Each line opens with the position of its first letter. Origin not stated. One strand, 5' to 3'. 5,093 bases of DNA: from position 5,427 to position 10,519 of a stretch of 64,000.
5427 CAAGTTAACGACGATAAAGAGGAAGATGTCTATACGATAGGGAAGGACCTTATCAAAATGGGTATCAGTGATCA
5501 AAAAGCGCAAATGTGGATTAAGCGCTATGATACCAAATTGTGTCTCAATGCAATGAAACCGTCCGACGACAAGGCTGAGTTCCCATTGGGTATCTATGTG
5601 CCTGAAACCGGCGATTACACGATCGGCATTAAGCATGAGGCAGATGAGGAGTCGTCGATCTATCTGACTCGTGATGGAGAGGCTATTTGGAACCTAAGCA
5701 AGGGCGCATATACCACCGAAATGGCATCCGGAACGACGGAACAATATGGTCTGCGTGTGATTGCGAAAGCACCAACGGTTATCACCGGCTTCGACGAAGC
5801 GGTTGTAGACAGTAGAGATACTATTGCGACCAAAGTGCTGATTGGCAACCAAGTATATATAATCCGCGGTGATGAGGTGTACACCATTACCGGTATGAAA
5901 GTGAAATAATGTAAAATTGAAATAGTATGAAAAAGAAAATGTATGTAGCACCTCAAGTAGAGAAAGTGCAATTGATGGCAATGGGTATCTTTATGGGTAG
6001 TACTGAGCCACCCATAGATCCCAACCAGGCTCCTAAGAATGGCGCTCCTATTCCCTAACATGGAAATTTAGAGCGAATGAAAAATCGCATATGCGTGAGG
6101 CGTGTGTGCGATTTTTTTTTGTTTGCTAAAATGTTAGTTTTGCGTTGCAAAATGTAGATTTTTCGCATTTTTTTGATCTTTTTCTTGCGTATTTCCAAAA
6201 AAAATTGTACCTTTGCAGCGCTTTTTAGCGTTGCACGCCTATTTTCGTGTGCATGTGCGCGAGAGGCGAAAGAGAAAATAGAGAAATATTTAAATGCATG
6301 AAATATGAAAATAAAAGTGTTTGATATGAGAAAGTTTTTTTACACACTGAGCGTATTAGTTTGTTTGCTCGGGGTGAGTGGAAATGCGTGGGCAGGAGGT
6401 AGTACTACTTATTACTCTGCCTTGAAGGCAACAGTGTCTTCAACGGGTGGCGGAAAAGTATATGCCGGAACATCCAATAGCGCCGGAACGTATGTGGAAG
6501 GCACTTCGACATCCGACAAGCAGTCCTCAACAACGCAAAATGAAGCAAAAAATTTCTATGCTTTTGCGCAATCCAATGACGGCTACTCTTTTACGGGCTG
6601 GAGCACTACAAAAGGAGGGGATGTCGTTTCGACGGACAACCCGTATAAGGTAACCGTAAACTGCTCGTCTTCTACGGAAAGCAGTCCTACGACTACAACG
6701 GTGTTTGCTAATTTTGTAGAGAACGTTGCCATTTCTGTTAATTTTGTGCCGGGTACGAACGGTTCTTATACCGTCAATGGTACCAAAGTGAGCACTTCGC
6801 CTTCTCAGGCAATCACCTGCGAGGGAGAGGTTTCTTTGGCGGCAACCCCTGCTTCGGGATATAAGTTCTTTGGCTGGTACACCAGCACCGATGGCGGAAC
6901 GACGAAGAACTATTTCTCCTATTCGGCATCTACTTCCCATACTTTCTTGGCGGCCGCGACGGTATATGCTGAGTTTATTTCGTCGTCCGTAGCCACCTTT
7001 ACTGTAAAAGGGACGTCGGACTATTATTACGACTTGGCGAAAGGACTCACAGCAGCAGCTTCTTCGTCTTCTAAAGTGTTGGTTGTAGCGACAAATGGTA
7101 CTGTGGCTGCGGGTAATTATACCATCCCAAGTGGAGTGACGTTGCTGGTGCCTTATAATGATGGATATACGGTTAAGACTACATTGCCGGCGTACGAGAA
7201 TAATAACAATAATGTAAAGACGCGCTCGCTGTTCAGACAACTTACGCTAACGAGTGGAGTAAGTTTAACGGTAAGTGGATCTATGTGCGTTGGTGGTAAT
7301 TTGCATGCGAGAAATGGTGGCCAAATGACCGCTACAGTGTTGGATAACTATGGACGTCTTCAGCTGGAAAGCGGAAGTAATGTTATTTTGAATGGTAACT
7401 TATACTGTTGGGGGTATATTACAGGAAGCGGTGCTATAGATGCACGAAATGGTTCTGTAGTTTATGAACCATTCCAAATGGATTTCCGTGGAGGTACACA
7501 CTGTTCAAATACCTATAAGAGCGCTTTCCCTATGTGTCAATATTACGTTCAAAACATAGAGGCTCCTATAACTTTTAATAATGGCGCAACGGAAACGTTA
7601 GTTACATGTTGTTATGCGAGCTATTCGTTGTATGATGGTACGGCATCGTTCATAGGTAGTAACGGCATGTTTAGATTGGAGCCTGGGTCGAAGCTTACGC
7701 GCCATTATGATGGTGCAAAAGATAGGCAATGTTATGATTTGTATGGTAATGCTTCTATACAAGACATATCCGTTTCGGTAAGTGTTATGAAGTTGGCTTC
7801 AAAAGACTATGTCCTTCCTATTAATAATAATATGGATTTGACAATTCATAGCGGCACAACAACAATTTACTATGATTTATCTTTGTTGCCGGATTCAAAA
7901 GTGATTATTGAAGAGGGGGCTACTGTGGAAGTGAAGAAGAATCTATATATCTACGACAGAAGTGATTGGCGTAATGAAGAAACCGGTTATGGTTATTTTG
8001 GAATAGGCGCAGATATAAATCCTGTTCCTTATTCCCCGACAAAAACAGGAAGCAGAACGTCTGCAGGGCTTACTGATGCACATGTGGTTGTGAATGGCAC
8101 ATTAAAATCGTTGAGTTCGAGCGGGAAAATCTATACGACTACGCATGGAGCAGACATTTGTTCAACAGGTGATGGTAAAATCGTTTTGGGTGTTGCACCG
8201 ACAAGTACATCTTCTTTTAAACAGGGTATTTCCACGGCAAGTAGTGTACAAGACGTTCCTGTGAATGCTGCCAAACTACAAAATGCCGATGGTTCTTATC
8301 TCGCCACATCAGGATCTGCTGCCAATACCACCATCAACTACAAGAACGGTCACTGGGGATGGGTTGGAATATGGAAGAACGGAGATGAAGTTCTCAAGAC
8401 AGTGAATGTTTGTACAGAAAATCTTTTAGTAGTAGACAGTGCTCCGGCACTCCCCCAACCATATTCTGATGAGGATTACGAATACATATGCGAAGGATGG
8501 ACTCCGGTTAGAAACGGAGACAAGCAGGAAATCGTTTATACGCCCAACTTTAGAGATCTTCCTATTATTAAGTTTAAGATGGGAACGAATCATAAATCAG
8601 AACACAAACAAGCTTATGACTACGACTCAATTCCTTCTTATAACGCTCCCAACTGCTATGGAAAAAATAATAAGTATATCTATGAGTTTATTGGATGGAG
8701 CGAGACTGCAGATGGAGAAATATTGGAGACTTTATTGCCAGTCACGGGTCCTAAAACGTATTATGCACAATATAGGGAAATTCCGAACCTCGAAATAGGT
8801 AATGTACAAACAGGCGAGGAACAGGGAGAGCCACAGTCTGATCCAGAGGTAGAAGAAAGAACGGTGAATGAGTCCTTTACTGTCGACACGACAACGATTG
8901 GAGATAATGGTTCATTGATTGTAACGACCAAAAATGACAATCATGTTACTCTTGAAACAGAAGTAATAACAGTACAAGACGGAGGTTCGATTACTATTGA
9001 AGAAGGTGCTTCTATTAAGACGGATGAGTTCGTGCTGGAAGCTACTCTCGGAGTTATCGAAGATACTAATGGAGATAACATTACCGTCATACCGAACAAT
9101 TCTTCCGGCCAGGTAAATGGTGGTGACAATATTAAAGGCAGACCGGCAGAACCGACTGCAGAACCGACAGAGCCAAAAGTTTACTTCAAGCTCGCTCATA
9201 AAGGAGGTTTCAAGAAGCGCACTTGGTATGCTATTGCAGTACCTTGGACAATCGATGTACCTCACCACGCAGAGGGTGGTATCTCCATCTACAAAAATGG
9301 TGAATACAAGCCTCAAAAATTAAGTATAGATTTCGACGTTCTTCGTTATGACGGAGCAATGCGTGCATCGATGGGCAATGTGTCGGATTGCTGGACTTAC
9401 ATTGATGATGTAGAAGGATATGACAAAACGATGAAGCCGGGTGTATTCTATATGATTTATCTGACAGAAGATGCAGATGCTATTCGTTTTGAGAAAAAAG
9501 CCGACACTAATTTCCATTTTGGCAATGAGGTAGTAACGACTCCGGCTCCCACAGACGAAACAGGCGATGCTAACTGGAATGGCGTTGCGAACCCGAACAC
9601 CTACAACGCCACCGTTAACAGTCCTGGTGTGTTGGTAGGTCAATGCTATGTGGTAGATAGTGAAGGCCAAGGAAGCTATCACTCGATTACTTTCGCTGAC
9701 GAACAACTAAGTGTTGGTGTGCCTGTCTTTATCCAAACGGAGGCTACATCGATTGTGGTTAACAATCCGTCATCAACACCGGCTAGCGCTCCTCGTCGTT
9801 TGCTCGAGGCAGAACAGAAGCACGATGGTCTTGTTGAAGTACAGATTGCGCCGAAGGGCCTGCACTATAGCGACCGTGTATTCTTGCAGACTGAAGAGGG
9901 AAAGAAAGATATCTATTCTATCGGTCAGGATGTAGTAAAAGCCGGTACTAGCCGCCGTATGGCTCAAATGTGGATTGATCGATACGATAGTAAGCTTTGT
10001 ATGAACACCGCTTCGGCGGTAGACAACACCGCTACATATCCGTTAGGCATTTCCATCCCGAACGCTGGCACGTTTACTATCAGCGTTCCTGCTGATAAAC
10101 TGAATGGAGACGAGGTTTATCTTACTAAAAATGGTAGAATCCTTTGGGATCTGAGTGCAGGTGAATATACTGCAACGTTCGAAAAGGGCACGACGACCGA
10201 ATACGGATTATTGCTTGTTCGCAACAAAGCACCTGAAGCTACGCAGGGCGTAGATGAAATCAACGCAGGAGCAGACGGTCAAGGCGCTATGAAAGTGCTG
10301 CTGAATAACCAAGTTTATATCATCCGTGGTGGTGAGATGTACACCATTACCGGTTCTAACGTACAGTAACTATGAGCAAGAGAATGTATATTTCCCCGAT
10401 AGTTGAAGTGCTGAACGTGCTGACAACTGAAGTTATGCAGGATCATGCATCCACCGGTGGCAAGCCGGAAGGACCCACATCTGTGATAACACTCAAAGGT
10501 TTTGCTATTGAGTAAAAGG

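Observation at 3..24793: About 25 kb same-strand locus: five giant or large secreted proteins plus a dedicated OM barrel, ending in a PorW/SprE-like T9SS gene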

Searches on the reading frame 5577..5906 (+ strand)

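Call 15: search_protein_families(library=ncbifam, proteins=[window:5577-5906:+], max_evalue=10)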
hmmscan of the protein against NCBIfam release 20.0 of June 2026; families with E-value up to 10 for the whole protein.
seq(110 aa): 1 family
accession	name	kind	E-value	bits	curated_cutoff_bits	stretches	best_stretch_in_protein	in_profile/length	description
NF049848.1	tail_join_FII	equivalog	0.01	15.7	25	1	51-83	20-52/93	head-tail joining protein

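Call 16: search_protein_families(library=pfam, proteins=[window:5577-5906:+], max_evalue=10)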
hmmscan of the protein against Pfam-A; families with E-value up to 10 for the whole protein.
seq(110 aa): 0 families

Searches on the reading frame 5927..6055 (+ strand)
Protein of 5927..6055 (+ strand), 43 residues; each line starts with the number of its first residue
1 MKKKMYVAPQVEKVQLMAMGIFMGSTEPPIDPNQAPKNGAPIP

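Call 80: search_protein_families(library=ncbifam, proteins=[window:5927-6055:+], max_evalue=10)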
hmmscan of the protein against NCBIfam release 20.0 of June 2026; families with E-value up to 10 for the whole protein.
seq(43 aa): 0 families

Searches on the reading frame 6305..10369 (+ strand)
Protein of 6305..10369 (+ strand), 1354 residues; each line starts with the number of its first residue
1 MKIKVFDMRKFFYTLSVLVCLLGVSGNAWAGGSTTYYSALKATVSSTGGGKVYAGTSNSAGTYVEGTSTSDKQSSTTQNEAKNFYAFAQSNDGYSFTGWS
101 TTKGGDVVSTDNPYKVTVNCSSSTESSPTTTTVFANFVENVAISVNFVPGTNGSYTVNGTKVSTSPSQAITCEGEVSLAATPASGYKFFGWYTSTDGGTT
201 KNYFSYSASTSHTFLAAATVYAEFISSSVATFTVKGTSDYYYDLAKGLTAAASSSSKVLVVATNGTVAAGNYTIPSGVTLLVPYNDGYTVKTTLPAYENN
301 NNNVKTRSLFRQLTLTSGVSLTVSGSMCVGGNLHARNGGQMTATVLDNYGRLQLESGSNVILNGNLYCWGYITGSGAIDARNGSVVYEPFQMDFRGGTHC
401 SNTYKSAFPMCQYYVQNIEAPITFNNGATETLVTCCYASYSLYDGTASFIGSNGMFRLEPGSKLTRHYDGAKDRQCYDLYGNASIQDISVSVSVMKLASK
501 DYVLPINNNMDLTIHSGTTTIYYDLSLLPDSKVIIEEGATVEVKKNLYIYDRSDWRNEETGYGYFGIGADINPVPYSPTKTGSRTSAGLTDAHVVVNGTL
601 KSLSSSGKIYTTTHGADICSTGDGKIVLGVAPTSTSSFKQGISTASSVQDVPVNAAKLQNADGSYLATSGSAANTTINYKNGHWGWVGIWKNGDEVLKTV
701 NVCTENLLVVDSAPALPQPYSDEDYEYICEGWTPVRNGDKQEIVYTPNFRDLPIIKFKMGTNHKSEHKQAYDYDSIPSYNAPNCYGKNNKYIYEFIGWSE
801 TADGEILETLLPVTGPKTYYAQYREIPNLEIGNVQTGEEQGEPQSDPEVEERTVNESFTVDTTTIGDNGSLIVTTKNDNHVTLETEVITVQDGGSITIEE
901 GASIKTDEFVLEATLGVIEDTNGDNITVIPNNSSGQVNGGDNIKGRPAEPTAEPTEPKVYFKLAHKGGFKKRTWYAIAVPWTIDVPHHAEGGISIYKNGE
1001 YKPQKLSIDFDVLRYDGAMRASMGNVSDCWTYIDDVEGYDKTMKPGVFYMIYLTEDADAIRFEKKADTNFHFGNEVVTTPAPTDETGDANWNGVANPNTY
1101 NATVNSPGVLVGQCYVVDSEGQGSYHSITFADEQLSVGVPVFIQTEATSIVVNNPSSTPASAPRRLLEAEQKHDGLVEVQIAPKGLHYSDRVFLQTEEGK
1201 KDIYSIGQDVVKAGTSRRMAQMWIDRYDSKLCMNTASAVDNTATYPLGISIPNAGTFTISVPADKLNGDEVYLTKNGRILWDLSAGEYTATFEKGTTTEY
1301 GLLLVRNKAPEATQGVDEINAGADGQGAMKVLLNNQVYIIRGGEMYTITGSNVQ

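Call 3: search_protein_families(library=pfam, proteins=[window:6305-10369:+], max_evalue=0.01)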
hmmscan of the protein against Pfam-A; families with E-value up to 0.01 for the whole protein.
window:6305-10369:+ (1354 aa): 2 families
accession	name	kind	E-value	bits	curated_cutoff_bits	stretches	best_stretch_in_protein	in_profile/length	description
PF18998.6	Flg_new_2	-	2.1e-05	24.8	23.6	1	144-224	2-69/73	Divergent InlB B-repeat domain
PF09479.16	Flg_new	-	0.00039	20.9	27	1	154-216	4-64/65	Listeria-Bacteroides repeat domain (List_Bact_rpt)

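Call 4: search_protein_families(library=ncbifam, proteins=[window:6305-10369:+], max_evalue=0.01)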
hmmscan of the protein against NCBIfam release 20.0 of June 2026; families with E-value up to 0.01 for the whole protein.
window:6305-10369:+ (1354 aa): 1 family
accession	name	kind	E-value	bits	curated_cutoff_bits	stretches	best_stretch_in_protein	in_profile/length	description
TIGR02543.1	List_Bact_rpt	repeat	0.0018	18.6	20.95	0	92-137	4-40/44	TIGR02543 family repeat protein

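Call 100: search_solved_structures(query=window:6305-10366:+, max_evalue=0.01)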
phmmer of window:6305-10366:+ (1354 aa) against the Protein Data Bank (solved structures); distinct sequences matched with E-value up to 0.01: 0.

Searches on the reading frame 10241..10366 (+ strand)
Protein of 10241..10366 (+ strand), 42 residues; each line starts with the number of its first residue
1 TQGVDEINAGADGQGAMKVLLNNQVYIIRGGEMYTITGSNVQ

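Call 57: find_homologous_proteins(query=A3, max_evalue=0.1)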
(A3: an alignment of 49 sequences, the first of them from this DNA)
Query A3 (49 sequences) (42 aa, profile of the alignment): 17 proteins with E <= 0.1 among 703 candidates.
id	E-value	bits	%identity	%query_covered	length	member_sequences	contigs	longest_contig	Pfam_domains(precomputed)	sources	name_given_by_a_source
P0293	1.3e-13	68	35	95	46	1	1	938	-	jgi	jgi:hypothetical protein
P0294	6.7e-11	59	-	-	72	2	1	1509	-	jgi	jgi:hypothetical protein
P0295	8.5e-11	59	-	-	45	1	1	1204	-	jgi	jgi:hypothetical protein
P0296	9.0e-11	59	33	95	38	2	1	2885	-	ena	-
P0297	1.8e-10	58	27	79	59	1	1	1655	-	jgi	-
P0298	6.1e-10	56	23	98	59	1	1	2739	-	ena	-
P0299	1.1e-9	55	36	60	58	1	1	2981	-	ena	-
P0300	1.7e-9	55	32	67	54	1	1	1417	-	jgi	jgi:hypothetical protein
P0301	1.8e-9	55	32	67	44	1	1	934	-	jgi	jgi:hypothetical protein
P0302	2.1e-9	55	42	62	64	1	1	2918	-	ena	-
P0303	1.3e-8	52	-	-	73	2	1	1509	-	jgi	jgi:hypothetical protein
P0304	2.1e-8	51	32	98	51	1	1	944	-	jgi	jgi:hypothetical protein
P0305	2.8e-8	51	36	100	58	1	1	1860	-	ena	-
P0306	9.9e-8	49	28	76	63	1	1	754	-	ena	-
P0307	3.7e-7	47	44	60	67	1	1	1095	-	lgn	-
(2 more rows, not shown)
